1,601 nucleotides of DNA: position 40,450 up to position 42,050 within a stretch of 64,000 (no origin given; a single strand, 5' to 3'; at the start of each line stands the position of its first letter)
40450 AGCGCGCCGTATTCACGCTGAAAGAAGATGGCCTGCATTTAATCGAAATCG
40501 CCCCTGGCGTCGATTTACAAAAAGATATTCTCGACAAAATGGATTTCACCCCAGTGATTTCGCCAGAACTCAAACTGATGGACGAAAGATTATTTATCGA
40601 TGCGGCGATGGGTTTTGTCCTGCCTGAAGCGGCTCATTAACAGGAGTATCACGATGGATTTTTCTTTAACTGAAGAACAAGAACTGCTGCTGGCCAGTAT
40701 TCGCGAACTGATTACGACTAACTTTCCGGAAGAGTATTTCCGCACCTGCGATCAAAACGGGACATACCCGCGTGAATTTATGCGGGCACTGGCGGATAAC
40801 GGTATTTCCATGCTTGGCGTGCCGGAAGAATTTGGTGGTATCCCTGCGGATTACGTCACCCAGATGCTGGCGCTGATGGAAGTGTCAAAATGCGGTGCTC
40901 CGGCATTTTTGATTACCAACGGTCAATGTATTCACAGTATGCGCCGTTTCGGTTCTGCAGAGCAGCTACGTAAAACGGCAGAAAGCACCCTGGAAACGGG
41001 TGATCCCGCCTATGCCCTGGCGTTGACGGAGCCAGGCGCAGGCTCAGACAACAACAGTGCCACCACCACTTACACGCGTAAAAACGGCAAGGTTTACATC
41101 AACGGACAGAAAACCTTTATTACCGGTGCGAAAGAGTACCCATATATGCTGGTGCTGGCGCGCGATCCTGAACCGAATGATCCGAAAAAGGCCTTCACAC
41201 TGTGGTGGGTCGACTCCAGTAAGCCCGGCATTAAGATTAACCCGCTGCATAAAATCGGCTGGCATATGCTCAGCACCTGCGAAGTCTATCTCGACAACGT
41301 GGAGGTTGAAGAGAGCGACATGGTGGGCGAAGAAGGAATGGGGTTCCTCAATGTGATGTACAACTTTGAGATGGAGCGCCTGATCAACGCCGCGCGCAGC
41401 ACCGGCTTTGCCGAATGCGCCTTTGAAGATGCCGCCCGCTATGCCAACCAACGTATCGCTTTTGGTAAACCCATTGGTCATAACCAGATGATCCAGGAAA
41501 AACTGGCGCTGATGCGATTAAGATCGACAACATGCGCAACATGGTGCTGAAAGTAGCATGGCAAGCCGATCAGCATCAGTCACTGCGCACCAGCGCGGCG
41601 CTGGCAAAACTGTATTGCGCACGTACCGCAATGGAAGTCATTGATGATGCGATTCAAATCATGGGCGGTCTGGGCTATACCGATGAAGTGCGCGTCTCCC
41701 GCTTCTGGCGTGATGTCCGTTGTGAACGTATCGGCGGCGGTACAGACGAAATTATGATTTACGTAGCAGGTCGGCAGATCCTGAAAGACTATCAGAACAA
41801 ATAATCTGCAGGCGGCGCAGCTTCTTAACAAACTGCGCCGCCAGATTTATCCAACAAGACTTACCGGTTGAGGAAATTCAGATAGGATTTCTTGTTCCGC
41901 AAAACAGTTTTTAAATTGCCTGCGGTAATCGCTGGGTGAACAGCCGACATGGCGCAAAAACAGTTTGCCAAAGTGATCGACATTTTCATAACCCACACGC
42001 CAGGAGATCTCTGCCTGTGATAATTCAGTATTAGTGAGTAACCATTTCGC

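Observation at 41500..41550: Apparent frameshift splitting the acyl-CoA dehydrogenase gene ydiO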

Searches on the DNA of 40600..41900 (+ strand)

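Call 3: search_dna_similar(query=window:40600-41900:+, collection=ecoli_genomes, mode=near, max_rows=30)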
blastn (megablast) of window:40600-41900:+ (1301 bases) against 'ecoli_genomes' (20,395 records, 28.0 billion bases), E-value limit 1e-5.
Records with a match: 5366; places in all: 5372; records where one place covers at least 80% of the query: 5356.
Genomes with a match: 5366 of 5426; with a place that covers at least 80% of the query: 5356. Places per genome that has any: lowest 1, median 1, highest 2. On chromosomes: 5370 places; on plasmids: 2.
Best place of each record, by identity: >=99% 31; 95-99% 5335.
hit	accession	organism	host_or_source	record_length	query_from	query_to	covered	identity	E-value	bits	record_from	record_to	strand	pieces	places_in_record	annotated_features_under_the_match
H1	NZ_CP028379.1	Escherichia coli O145 str. RM9872 strain RM9872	Bos taurus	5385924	1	1301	100%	99.9%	0e+0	2398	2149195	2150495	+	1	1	ydiO: acyl-CoA dehydrogenase | ydiP: AraC family transcriptional regulator | ydiF: acyl CoA:acetate/3-ketoacid CoA transferase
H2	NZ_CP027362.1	Escherichia coli strain 95-3192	missing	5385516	1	1301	100%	99.9%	0e+0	2398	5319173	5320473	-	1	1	ydiO: acyl-CoA dehydrogenase | ydiP: AraC family transcriptional regulator | ydiF: acyl CoA:acetate/3-ketoacid CoA transferase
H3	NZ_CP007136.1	Escherichia coli O145:H28 str. RM12581 strain RM12581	lettuce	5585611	1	1301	100%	99.9%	0e+0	2398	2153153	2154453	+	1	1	ydiO: acyl-CoA dehydrogenase | ydiP: AraC family transcriptional regulator | ydiF: acyl CoA:acetate/3-ketoacid CoA transferase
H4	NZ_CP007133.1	Escherichia coli O145:H28 str. RM12761 strain RM12761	ice cream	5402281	1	1301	100%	99.9%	0e+0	2398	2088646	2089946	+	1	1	ydiO: acyl-CoA dehydrogenase | ydiP: AraC family transcriptional regulator | ydiF: acyl CoA:acetate/3-ketoacid CoA transferase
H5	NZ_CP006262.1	Escherichia coli O145:H28 str. RM13516 strain RM13516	Homo sapiens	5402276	1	1301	100%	99.9%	0e+0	2398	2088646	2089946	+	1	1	ydiO: acyl-CoA dehydrogenase | ydiP: AraC family transcriptional regulator | ydiF: acyl CoA:acetate/3-ketoacid CoA transferase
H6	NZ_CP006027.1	Escherichia coli O145:H28 str. RM13514 strain RM13514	Homo sapiens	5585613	1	1301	100%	99.9%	0e+0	2398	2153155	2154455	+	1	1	ydiO: acyl-CoA dehydrogenase | ydiP: AraC family transcriptional regulator | ydiF: acyl CoA:acetate/3-ketoacid CoA transferase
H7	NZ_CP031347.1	Escherichia coli O145 strain RM9873-C1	cattle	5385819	1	1301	100%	99.9%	0e+0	2398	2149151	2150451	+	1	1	ydiO: acyl-CoA dehydrogenase | ydiP: AraC family transcriptional regulator | ydiF: acyl CoA:acetate/3-ketoacid CoA transferase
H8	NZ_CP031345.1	Escherichia coli O145 strain RM12367-C1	creek water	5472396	1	1301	100%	99.9%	0e+0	2398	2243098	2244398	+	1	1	ydiO: acyl-CoA dehydrogenase | ydiP: AraC family transcriptional regulator | ydiF: acyl CoA:acetate/3-ketoacid CoA transferase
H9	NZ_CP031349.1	Escherichia coli O145 strain RM9467-C1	Cattle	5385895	1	1301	100%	99.9%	0e+0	2398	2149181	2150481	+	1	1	ydiO: acyl-CoA dehydrogenase | ydiP: AraC family transcriptional regulator | ydiF: acyl CoA:acetate/3-ketoacid CoA transferase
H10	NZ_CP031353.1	Escherichia coli O145 strain RM9154-C1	Cattle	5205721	1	1301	100%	99.9%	0e+0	2398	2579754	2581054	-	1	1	ydiO: acyl-CoA dehydrogenase | ydiP: AraC family transcriptional regulator | ydiF: acyl CoA:acetate/3-ketoacid CoA transferase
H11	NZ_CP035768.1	Escherichia coli O145 strain RM11626-C1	Cattle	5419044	1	1301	100%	99.9%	0e+0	2398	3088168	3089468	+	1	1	ydiO: acyl-CoA dehydrogenase | ydiP: AraC family transcriptional regulator | ydiF: acyl CoA:acetate/3-ketoacid CoA transferase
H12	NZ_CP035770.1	Escherichia coli O145 strain RM8988-C1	Cattle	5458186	1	1301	100%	99.9%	0e+0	2398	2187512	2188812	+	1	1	ydiO: acyl-CoA dehydrogenase | ydiP: AraC family transcriptional regulator | ydiF: acyl CoA:acetate/3-ketoacid CoA transferase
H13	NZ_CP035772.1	Escherichia coli O145 strain RM8843-C1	missing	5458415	1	1301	100%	99.9%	0e+0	2398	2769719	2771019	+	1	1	ydiO: acyl-CoA dehydrogenase | ydiP: AraC family transcriptional regulator | ydiF: acyl CoA:acetate/3-ketoacid CoA transferase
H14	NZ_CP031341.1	Escherichia coli O145 strain RM12275-C1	missing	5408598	1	1301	100%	99.9%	0e+0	2398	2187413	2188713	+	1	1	ydiO: acyl-CoA dehydrogenase | ydiP: AraC family transcriptional regulator | ydiF: acyl CoA:acetate/3-ketoacid CoA transferase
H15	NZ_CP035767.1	Escherichia coli O145 strain RM12522-C8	Cattle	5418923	1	1301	100%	99.9%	0e+0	2398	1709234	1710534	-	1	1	ydiO: acyl-CoA dehydrogenase | ydiP: AraC family transcriptional regulator | ydiF: acyl CoA:acetate/3-ketoacid CoA transferase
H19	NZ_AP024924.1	Escherichia coli O145:H28 strain 16003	Homo sapiens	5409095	1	1301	100%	99.9%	0e+0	2398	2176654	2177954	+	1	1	ydiO: acyl-CoA dehydrogenase | ydiP: AraC family transcriptional regulator | ydiF: acyl CoA:acetate/3-ketoacid CoA transferase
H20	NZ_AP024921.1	Escherichia coli O145:H28 strain 12E115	Homo sapiens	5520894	1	1301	100%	99.9%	0e+0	2398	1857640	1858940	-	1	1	ydiO: acyl-CoA dehydrogenase | ydiP: AraC family transcriptional regulator | ydiF: acyl CoA:acetate/3-ketoacid CoA transferase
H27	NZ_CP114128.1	Escherichia coli strain PE164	pig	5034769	1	1301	100%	99.5%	0e+0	2364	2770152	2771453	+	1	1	ydiO: acyl-CoA dehydrogenase | ydiP: AraC family transcriptional regulator | ydiF: acyl CoA:acetate/3-ketoacid CoA transferase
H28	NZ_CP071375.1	Escherichia coli strain E105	fish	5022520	1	1301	100%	99.5%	0e+0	2364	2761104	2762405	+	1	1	ydiO: acyl-CoA dehydrogenase | ydiP: AraC family transcriptional regulator | ydiF: acyl CoA:acetate/3-ketoacid CoA transferase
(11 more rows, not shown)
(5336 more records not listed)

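Call 6: get_annotated_region(hit=H1, flank=6000)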
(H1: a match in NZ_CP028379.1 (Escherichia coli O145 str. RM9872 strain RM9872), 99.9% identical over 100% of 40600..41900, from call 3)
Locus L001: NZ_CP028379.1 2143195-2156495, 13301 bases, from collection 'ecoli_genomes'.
description: Escherichia coli O145 str. RM9872 chromosome, complete genome
organism: Escherichia coli O145 str. RM9872 strain RM9872 (NCBI taxid 1055544)
replicon: chromosome; assembly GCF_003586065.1
host: Bos taurus; source: feces; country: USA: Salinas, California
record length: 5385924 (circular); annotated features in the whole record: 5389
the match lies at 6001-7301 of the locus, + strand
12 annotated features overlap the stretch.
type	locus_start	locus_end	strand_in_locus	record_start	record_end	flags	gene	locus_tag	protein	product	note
CDS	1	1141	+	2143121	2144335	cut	ydiM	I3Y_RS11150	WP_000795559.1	MFS transporter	-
CDS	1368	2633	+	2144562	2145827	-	ydiN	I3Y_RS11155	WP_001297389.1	MFS transporter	-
CDS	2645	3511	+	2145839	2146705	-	ydiB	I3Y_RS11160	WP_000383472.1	quinate/shikimate dehydrogenase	-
CDS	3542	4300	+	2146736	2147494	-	aroD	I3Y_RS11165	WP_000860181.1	type I 3-dehydroquinate dehydratase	-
CDS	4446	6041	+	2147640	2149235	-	ydiF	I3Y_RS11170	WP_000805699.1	acyl CoA:acetate/3-ketoacid CoA transferase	-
CDS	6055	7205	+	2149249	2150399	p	ydiO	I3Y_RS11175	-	acyl-CoA dehydrogenase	frameshifted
CDS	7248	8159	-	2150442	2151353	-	ydiP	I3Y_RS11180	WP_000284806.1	AraC family transcriptional regulator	-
CDS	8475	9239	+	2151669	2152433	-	ydiQ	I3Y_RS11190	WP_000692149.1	electron transfer flavoprotein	-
CDS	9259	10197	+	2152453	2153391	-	ydiR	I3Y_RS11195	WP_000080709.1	electron transfer flavoprotein subunit alpha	-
CDS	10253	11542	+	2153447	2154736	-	ydiS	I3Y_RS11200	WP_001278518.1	FAD-dependent oxidoreductase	-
CDS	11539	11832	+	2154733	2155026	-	ydiT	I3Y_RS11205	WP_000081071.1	ferredoxin family protein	-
CDS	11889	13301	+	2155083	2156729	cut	fadK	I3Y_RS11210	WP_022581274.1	medium-chain fatty-acid--CoA ligase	-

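Call 7: get_annotated_region(hit=H27, flank=3000)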
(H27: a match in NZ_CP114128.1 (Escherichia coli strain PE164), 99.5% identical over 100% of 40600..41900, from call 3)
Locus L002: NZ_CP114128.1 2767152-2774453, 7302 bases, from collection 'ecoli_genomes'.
description: Escherichia coli strain PE164 chromosome, complete genome
organism: Escherichia coli strain PE164 (NCBI taxid 562)
replicon: chromosome; assembly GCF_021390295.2
host: pig; source: diarrhea and blood; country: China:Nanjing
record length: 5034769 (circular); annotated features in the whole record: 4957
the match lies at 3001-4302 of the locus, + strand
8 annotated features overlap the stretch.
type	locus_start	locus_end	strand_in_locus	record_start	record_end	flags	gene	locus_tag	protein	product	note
CDS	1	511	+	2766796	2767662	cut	ydiB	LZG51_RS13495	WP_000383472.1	quinate/shikimate dehydrogenase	-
CDS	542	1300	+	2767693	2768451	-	aroD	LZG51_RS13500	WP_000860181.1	type I 3-dehydroquinate dehydratase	-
CDS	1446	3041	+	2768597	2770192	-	ydiF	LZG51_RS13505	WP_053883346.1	acyl CoA:acetate/3-ketoacid CoA transferase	-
CDS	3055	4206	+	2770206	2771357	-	ydiO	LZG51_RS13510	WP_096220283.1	acyl-CoA dehydrogenase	-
CDS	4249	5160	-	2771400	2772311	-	ydiP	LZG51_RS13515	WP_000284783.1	AraC family transcriptional regulator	-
CDS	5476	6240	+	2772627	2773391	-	ydiQ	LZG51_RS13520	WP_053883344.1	electron transfer flavoprotein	-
CDS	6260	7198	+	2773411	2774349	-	ydiR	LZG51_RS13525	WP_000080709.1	electron transfer flavoprotein subunit alpha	-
CDS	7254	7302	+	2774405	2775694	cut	ydiS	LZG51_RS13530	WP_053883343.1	FAD-dependent oxidoreductase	-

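Call 9: search_dna_similar(query=window:41488-41558:+, collection=ecoli_genomes, mode=near, max_rows=45)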
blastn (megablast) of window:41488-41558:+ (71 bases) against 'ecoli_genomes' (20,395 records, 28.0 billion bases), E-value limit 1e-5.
Records with a match: 5342; places in all: 5342; records where one place covers at least 80% of the query: 5342.
Genomes with a match: 5342 of 5426; with a place that covers at least 80% of the query: 5342. Places per genome that has any: lowest 1, median 1, highest 1. On chromosomes: 5340 places; on plasmids: 2.
Best place of each record, by identity: >=99% 26; 95-99% 5250; 90-95% 66.
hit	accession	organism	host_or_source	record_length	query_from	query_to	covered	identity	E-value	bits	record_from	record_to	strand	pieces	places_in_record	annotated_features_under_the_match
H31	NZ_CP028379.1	Escherichia coli O145 str. RM9872 strain RM9872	Bos taurus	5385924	1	71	100%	100.0%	2e-28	132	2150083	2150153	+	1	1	ydiO: acyl-CoA dehydrogenase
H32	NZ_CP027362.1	Escherichia coli strain 95-3192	missing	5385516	1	71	100%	100.0%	2e-28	132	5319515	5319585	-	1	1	ydiO: acyl-CoA dehydrogenase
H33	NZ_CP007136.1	Escherichia coli O145:H28 str. RM12581 strain RM12581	lettuce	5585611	1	71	100%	100.0%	2e-28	132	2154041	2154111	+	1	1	ydiO: acyl-CoA dehydrogenase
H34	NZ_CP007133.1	Escherichia coli O145:H28 str. RM12761 strain RM12761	ice cream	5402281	1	71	100%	100.0%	2e-28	132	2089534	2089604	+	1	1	ydiO: acyl-CoA dehydrogenase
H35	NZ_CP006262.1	Escherichia coli O145:H28 str. RM13516 strain RM13516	Homo sapiens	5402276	1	71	100%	100.0%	2e-28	132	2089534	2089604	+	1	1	ydiO: acyl-CoA dehydrogenase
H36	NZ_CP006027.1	Escherichia coli O145:H28 str. RM13514 strain RM13514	Homo sapiens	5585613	1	71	100%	100.0%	2e-28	132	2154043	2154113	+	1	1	ydiO: acyl-CoA dehydrogenase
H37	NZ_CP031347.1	Escherichia coli O145 strain RM9873-C1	cattle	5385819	1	71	100%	100.0%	2e-28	132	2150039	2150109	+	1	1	ydiO: acyl-CoA dehydrogenase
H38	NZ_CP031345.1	Escherichia coli O145 strain RM12367-C1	creek water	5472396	1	71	100%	100.0%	2e-28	132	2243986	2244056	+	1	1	ydiO: acyl-CoA dehydrogenase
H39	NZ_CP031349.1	Escherichia coli O145 strain RM9467-C1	Cattle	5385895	1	71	100%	100.0%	2e-28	132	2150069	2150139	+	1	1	ydiO: acyl-CoA dehydrogenase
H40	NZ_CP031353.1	Escherichia coli O145 strain RM9154-C1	Cattle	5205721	1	71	100%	100.0%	2e-28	132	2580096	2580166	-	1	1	ydiO: acyl-CoA dehydrogenase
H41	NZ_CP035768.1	Escherichia coli O145 strain RM11626-C1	Cattle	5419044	1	71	100%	100.0%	2e-28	132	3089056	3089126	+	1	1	ydiO: acyl-CoA dehydrogenase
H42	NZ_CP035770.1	Escherichia coli O145 strain RM8988-C1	Cattle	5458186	1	71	100%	100.0%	2e-28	132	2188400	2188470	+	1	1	ydiO: acyl-CoA dehydrogenase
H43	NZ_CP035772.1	Escherichia coli O145 strain RM8843-C1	missing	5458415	1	71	100%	100.0%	2e-28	132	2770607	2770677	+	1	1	ydiO: acyl-CoA dehydrogenase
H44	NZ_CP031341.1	Escherichia coli O145 strain RM12275-C1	missing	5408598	1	71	100%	100.0%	2e-28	132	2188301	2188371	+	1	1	ydiO: acyl-CoA dehydrogenase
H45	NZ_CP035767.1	Escherichia coli O145 strain RM12522-C8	Cattle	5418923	1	71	100%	100.0%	2e-28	132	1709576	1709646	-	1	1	ydiO: acyl-CoA dehydrogenase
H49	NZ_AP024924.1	Escherichia coli O145:H28 strain 16003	Homo sapiens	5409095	1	71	100%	100.0%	2e-28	132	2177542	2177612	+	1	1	ydiO: acyl-CoA dehydrogenase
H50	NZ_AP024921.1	Escherichia coli O145:H28 strain 12E115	Homo sapiens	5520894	1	71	100%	100.0%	2e-28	132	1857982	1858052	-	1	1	ydiO: acyl-CoA dehydrogenase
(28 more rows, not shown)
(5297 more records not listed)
